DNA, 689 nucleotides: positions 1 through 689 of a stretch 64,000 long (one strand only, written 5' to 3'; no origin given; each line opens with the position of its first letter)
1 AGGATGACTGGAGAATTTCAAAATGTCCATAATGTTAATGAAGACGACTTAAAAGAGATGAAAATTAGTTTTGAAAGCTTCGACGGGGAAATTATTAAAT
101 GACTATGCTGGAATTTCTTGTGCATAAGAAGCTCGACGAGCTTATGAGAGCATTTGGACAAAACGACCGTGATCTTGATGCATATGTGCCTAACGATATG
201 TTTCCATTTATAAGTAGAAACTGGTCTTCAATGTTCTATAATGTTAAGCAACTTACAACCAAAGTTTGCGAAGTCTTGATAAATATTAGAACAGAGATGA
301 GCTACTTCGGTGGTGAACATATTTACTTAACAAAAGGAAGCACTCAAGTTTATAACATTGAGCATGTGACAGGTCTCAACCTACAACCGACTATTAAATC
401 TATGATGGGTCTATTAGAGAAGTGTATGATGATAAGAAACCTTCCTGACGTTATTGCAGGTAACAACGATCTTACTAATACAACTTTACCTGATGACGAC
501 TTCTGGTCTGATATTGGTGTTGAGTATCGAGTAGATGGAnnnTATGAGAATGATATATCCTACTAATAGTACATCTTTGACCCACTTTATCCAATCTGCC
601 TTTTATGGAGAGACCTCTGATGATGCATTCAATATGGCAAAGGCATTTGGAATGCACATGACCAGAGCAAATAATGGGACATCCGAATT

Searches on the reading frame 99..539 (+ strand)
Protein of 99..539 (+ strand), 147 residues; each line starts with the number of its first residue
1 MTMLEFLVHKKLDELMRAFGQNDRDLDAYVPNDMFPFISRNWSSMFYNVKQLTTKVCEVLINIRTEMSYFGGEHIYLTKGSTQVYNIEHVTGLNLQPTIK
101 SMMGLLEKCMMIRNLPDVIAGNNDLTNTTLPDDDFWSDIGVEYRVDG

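Call 34: search_protein_families(library=pfam, alignment_id=A1, max_evalue=0.001)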
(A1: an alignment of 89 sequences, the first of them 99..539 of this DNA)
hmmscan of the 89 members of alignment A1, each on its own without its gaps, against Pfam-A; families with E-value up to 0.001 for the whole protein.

A. member 1, window:99-539:+ (147 aa): 0 families

B. families by the number of members that match (of 89 scanned): 16 families
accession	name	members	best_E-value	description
PF11380.13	Stealth_CR2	1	3.4e-33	Stealth protein CR2, conserved region 2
PF02540.23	NAD_synthase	1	1.1e-31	NAD synthase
PF05866.16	RusA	1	2.3e-22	Endodeoxyribonuclease RusA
PF01145.31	Band_7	1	1e-19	SPFH domain / Band 7 family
PF04026.17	SpoVG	1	4e-16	SpoVG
PF13304.12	AAA_21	1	4.8e-14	AAA domain, putative AbiEii toxin, Type IV TA system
PF00149.33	Metallophos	1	2.7e-13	Calcineurin-like phosphoesterase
PF13175.12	AAA_15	1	2.7e-12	AAA ATPase domain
PF04717.18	Phage_base_V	1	1.1e-08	Type VI secretion system/phage-baseplate injector OB domain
PF18907.5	DUF5662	1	1.2e-08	Family of unknown function (DUF5662)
PF15975.10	Flot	1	7.6e-08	Flotillin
PF02463.25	SMC_N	1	1.9e-05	RecF/RecN/SMC N terminal domain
PF12728.13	HTH_17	1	3.5e-05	Helix-turn-helix domain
PF03237.21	Terminase_6N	1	4.5e-05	Terminase large subunit, T4likevirus-type, N-terminal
PF08942.16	DUF1919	1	0.00027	Domain of unknown function (DUF1919)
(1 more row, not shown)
